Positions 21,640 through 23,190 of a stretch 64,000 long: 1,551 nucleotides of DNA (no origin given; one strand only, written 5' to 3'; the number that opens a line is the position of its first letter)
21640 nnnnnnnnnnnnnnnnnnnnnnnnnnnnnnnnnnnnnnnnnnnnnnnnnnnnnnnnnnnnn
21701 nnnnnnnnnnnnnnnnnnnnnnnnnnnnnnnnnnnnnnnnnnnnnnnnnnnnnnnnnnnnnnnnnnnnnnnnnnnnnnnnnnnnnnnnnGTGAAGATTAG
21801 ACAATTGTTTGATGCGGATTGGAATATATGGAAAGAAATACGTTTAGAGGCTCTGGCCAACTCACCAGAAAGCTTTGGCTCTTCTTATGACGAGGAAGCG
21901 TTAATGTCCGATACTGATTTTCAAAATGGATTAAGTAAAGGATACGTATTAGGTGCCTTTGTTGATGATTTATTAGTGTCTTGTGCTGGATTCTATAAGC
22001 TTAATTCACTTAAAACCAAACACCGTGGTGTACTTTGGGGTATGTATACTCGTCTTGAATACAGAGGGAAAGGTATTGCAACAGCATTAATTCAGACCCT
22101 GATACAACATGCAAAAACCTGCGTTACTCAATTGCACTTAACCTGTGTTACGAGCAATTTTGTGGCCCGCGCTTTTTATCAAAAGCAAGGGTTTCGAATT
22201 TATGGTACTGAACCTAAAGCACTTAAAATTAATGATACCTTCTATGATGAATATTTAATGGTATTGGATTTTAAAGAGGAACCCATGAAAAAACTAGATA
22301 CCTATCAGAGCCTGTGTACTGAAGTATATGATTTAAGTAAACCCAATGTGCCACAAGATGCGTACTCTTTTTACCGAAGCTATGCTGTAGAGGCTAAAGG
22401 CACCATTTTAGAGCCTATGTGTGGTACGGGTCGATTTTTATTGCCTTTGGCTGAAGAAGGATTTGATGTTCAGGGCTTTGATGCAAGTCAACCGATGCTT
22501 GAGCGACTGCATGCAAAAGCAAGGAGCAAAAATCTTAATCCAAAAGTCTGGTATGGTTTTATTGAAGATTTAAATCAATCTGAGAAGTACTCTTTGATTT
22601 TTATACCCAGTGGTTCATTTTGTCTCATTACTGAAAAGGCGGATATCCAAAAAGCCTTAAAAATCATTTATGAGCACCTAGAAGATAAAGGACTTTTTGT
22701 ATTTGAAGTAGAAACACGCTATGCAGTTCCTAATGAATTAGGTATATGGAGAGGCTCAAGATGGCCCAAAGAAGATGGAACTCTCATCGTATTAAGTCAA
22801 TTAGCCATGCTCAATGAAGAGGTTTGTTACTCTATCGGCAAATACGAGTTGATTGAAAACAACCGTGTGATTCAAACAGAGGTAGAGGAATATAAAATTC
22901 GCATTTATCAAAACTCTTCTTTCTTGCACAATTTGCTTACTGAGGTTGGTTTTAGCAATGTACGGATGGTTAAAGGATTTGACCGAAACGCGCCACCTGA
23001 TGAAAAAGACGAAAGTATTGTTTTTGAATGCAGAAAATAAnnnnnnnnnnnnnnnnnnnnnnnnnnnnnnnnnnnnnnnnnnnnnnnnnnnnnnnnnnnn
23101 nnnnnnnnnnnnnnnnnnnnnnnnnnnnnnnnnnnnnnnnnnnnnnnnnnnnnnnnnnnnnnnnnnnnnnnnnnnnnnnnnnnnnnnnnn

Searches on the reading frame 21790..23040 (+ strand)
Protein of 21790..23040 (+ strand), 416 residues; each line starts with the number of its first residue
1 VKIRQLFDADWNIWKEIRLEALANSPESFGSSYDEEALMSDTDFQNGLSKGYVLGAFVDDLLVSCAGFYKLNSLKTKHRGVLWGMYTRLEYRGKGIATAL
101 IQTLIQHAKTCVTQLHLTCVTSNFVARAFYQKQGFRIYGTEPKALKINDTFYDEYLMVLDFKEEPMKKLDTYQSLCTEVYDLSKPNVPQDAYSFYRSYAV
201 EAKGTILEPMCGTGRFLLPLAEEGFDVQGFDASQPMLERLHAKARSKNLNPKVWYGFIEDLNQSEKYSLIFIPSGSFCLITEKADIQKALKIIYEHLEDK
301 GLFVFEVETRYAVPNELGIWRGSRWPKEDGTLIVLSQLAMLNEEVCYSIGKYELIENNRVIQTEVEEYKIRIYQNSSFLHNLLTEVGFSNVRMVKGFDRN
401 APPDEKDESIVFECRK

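Call 59: search_protein_families(library=pfam, proteins=[window:21790-23040:+], max_evalue=0.001)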
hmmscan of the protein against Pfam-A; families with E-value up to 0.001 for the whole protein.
window:21790-23040:+ (416 aa): 12 families
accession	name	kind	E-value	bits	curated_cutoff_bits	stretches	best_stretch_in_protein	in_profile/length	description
PF00583.31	Acetyltransf_1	-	3.6e-17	63.1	20.7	1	33-135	20-116/116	Acetyltransferase (GNAT) family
PF13649.12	Methyltransf_25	-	2.4e-12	47.8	27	1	206-301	1-97/97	Methyltransferase domain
PF13508.13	Acetyltransf_7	-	2.7e-11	44.1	27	1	54-136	6-83/84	Acetyltransferase (GNAT) domain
PF13673.13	Acetyltransf_10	-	5.1e-10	39.9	23.6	1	52-141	32-113/128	Acetyltransferase (GNAT) domain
PF13489.12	Methyltransf_23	-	8.2e-10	39.1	27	1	201-344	21-124/164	Methyltransferase domain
PF08242.18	Methyltransf_12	-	1.3e-07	32.6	30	1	211-303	5-98/98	Methyltransferase domain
PF13847.12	Methyltransf_31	-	4.4e-07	30.1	27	1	204-306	5-110/145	Methyltransferase domain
PF08445.16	FR47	-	2.4e-06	27.9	22.1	1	76-138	18-80/86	FR47-like protein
PF13420.13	Acetyltransf_4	-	2.5e-06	28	24.3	1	50-155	48-154/155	Acetyltransferase (GNAT) domain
PF08241.18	Methyltransf_11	-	3.2e-06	28.1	21.2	1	211-305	5-95/95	Methyltransferase domain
PF13527.13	Acetyltransf_9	-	1.2e-05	25.8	25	1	3-137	2-126/127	Acetyltransferase (GNAT) domain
PF13302.13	Acetyltransf_3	-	0.00084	20.5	25.4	0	63-136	66-138/138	Acetyltransferase (GNAT) domain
